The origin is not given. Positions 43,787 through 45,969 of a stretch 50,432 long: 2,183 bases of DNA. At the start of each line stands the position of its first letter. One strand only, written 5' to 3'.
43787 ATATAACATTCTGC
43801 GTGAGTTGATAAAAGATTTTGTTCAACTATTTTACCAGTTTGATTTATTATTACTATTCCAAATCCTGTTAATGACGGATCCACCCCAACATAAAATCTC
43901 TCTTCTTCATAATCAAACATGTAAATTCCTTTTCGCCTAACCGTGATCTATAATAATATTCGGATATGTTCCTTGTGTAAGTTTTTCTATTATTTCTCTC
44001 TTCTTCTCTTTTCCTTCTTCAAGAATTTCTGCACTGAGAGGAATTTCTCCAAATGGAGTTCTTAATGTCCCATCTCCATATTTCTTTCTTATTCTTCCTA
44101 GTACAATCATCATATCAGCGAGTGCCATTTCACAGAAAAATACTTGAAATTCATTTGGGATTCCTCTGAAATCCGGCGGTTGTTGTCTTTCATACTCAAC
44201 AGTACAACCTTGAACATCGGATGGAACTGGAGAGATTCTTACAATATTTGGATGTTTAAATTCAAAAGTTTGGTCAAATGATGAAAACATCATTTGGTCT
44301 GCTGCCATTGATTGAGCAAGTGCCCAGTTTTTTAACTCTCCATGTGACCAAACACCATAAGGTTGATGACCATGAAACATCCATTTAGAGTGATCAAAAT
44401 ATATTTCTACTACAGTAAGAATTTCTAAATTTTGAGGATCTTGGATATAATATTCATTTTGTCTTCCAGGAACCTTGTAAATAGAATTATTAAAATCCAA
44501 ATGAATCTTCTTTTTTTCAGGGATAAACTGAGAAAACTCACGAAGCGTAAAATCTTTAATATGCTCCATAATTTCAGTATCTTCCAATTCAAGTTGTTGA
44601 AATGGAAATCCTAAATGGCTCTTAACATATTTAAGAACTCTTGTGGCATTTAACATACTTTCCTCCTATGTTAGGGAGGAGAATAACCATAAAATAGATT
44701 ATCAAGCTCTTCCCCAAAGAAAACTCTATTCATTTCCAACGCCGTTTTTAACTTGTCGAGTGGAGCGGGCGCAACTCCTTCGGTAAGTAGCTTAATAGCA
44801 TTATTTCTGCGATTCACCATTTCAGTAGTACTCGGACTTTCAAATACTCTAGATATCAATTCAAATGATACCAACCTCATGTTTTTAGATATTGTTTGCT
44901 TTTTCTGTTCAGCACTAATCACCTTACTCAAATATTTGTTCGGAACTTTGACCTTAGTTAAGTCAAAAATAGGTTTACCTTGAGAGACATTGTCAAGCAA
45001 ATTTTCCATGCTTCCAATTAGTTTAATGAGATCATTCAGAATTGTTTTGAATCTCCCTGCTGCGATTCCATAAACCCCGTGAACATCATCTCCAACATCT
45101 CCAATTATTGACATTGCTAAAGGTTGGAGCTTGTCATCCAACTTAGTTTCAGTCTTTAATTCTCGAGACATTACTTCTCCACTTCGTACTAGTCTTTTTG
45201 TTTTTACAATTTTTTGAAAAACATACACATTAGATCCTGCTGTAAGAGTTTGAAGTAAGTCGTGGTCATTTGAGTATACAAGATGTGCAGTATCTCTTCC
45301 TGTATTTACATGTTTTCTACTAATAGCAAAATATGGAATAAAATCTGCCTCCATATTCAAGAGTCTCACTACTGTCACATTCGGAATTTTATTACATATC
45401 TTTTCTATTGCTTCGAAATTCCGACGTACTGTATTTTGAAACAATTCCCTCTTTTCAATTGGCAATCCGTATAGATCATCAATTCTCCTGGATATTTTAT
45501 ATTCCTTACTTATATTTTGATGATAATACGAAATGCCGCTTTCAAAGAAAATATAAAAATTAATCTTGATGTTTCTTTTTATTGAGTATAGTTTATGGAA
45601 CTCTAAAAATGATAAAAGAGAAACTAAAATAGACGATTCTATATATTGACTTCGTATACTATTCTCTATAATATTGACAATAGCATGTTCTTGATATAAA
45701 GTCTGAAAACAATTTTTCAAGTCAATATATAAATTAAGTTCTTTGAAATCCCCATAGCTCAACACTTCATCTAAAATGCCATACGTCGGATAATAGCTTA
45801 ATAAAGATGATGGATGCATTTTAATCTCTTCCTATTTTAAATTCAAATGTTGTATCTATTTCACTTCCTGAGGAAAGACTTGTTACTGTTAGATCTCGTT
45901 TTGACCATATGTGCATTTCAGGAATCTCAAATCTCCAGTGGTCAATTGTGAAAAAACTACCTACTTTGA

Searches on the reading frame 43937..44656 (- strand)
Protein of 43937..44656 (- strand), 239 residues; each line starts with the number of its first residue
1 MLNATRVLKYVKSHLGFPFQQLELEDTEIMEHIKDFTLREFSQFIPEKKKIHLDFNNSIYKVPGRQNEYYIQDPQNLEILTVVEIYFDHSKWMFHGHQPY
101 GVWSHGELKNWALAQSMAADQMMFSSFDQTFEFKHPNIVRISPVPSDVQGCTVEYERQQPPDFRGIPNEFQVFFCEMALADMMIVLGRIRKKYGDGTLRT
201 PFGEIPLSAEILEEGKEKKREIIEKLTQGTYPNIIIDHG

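Call 3: search_protein_families(library=pfam, proteins=[window:43937-44656:-], max_evalue=0.1)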
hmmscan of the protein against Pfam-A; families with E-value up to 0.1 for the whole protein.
window:43937-44656:- (239 aa): 0 families

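Call 4: search_protein_families(library=phrogs, proteins=[window:43937-44656:-], max_evalue=0.01)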
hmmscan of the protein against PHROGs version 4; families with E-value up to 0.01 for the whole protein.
window:43937-44656:- (239 aa): 1 family
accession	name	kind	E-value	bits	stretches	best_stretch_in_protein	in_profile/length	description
phrog_18911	-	head and packaging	3.9e-33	116.1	1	1-228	1-216/230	virion structural protein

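Call 67: find_related_loci(query=A5, collection=viral_contigs, flank=9000)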
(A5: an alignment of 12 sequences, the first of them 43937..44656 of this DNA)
Query A5 (239 aa) in viral_contigs; peptide patterns used: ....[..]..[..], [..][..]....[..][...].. (x = any residue, [..] = any of these).
71 stretches matched a pattern; 30 encode a relative of the query (tblastn E <= 1e-3); 30 distinct loci.
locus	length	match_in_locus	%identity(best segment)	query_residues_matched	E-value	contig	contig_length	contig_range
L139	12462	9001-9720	63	1-239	3e-103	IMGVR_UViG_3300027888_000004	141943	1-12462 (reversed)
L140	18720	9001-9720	63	1-239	3e-103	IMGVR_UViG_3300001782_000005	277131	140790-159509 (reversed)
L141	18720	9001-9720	63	1-239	1e-99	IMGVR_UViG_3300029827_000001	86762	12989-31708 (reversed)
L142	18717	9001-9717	59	1-239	5e-99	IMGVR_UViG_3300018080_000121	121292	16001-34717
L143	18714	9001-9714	59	1-239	5e-97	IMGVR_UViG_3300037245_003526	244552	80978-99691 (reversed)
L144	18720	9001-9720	59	1-239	2e-95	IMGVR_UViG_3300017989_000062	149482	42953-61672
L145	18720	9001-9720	58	1-239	3e-94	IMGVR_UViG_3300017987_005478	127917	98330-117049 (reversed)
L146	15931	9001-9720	58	1-239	2e-91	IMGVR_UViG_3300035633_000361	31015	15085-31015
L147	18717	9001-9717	56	1-239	4e-90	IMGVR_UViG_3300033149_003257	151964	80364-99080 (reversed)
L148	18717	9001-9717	54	1-239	6e-90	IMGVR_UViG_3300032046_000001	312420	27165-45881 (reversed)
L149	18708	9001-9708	57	1-237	3e-86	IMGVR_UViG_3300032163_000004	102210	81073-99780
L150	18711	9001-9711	55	1-239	2e-84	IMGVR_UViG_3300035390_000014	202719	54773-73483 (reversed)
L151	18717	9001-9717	56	1-239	1e-83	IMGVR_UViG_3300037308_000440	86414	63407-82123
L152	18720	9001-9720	54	1-239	2e-82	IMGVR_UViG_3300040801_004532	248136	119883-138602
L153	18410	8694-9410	52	1-239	9e-82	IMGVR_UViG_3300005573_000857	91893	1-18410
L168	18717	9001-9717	46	1-239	3e-70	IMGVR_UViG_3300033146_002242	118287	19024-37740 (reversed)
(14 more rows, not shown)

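Call 98: search_protein_families(library=pfam, proteins=[L168:11166-11486:+], max_evalue=0.001)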
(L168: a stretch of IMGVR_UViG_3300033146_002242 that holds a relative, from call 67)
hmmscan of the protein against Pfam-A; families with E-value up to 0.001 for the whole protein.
L168:11166-11486:+ (106 aa): 0 families

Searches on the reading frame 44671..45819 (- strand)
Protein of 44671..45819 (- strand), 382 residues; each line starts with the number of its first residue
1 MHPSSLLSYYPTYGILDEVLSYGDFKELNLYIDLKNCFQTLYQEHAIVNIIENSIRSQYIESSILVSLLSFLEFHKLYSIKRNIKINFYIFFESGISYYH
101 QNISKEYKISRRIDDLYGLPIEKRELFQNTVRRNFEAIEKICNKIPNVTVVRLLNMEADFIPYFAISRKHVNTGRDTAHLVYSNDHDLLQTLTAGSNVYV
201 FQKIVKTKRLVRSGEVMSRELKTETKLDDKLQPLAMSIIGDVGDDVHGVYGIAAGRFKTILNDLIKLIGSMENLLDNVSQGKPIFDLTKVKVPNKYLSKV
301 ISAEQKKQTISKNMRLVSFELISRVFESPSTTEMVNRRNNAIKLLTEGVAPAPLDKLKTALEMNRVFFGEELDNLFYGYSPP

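Call 3: search_protein_families(library=pfam, proteins=[window:44671-45819:-], max_evalue=0.1)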
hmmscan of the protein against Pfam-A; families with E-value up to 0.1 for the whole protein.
window:44671-45819:- (382 aa): 3 families
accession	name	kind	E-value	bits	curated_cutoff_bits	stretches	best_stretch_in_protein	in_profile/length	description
PF02739.22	5_3_exonuc_N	-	7e-05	23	34.3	1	87-207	51-151/164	5'-3' exonuclease, N-terminal resolvase-like domain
PF01367.25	5_3_exonuc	-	0.015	16.2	40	1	236-312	10-71/97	5'-3' exonuclease, C-terminal SAM fold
PF20881.2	G1_gp67_C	-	0.025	15.5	27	0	116-188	10-79/100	Phage G1 gp67, C-terminal domain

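Call 4: search_protein_families(library=phrogs, proteins=[window:44671-45819:-], max_evalue=0.01)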
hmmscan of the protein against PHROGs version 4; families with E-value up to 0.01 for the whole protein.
window:44671-45819:- (382 aa): 1 family
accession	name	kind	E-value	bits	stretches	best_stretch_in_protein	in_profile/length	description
phrog_26916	-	unknown function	0.00017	21.7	1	24-201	38-216/377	-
